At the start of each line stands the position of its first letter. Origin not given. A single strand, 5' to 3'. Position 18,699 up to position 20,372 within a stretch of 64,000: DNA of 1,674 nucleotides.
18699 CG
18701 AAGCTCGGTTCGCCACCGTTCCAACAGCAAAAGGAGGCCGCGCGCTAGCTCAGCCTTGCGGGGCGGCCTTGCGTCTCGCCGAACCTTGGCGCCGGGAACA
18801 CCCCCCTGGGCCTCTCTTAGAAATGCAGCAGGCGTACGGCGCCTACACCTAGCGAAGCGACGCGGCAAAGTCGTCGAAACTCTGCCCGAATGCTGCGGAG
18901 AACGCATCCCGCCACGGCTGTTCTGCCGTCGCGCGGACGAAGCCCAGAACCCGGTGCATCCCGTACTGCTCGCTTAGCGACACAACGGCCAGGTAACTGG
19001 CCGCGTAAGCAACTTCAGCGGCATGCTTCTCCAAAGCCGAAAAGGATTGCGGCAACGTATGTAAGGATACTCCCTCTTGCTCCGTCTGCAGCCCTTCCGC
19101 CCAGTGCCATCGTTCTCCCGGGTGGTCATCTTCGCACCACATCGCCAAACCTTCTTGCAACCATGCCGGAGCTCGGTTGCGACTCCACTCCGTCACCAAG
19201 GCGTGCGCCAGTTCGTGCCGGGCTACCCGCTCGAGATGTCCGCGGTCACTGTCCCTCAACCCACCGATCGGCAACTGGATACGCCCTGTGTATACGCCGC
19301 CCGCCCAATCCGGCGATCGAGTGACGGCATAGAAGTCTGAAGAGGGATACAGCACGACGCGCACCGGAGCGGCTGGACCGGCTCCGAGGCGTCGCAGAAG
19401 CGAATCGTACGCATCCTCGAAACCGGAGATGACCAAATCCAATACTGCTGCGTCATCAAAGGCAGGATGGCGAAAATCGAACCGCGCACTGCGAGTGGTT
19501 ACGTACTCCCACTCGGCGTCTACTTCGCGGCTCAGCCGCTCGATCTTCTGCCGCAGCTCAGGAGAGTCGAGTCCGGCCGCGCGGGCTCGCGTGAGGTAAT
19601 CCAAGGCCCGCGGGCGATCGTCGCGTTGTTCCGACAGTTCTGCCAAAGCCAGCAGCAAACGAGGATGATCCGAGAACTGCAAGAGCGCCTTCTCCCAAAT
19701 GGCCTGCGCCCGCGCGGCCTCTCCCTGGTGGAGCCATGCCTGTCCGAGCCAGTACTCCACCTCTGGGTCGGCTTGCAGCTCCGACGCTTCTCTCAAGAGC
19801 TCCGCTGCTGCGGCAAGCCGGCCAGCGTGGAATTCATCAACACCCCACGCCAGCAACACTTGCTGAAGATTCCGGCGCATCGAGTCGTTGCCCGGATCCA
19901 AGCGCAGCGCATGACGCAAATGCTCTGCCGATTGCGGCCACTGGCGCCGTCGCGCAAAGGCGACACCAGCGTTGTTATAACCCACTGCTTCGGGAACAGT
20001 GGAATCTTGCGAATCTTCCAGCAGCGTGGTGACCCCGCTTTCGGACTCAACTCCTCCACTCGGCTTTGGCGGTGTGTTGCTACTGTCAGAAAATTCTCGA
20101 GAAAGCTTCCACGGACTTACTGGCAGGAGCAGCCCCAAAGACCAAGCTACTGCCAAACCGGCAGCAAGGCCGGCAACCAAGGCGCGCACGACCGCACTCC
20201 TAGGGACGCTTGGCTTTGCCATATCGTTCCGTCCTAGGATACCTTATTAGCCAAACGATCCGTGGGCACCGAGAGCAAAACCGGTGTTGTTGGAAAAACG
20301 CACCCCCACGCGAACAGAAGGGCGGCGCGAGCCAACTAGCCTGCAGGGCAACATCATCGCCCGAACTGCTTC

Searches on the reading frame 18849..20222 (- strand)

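Call 33: search_protein_families(library=pfam, proteins=[window:18849-20222:-], max_evalue=0.01)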
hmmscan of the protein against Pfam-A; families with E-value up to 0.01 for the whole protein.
window:18849-20222:- (457 aa): 9 families
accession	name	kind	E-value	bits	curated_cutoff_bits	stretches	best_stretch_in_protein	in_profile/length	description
PF13485.12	Peptidase_MA_2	-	2.6e-14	53.9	32.4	1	275-447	9-186/201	Peptidase MA superfamily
PF07719.23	TPR_2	-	1.9e-10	40.5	27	1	81-112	3-34/34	Tetratricopeptide repeat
PF14559.12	TPR_19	-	1.7e-07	31.9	25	2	164-225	2-63/68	Tetratricopeptide repeat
PF13428.12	TPR_14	-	7.9e-05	23.4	23.5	0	187-225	1-39/44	Tetratricopeptide repeat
PF13432.12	TPR_16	-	0.0001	23.1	32.7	1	124-172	1-50/65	Tetratricopeptide repeat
PF00515.34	TPR_1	-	0.00031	20.9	27.8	0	79-112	1-34/34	Tetratricopeptide repeat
PF13414.12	TPR_11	-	0.0014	18.7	26.8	0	133-167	7-42/42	TPR repeat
PF13424.12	TPR_12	-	0.0022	18.6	30.1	0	157-215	7-73/77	Tetratricopeptide repeat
PF12895.13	ANAPC3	-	0.0049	17.6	27.2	1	137-195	16-64/82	Anaphase-promoting complex, cyclosome, subunit 3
